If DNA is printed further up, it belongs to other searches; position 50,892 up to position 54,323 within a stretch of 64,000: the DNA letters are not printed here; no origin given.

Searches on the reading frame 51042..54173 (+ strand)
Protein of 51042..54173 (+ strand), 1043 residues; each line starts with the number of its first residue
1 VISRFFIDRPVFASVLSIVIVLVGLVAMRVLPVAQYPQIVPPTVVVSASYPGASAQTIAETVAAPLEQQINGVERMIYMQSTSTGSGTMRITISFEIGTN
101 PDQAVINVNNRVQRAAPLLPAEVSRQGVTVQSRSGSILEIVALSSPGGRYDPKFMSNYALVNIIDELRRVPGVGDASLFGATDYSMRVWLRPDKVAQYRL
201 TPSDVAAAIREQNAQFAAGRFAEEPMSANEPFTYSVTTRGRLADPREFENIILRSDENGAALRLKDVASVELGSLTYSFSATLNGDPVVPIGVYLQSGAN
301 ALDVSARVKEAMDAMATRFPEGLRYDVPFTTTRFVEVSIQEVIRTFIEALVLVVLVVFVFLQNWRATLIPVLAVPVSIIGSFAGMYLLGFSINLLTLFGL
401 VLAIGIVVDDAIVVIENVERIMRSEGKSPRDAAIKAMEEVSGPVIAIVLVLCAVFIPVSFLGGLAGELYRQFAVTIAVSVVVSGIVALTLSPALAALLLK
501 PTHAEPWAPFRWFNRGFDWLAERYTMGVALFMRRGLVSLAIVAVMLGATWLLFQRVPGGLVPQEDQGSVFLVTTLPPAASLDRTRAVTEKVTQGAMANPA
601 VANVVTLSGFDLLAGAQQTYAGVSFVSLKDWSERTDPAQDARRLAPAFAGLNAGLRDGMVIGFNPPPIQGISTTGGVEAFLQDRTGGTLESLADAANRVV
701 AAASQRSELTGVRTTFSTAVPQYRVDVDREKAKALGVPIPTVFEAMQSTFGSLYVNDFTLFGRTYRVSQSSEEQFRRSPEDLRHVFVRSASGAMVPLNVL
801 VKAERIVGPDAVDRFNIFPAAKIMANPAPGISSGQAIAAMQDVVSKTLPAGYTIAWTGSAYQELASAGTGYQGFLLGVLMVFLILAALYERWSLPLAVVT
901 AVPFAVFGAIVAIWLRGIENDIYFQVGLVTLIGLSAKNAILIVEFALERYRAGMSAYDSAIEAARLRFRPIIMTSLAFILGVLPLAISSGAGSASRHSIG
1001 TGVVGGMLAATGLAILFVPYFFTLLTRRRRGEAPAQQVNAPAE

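Call 54: search_protein_families(library=pfam, proteins=[window:51042-54173:+], max_evalue=0.00001)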
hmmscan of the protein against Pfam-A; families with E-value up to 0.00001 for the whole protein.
window:51042-54173:+ (1043 aa): 3 families
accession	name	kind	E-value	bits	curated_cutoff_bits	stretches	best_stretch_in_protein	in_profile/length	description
PF00873.25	ACR_tran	-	0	1124.2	28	1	2-1025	1-1020/1021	AcrB/AcrD/AcrF family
PF03176.21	MMPL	-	6.5e-12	45.5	20.5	1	330-498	133-302/333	MMPL family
PF02355.23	SecD_SecF_C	-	2e-08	34.3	20.5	0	340-491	31-179/189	Protein export membrane protein SecD/SecF, C-terminal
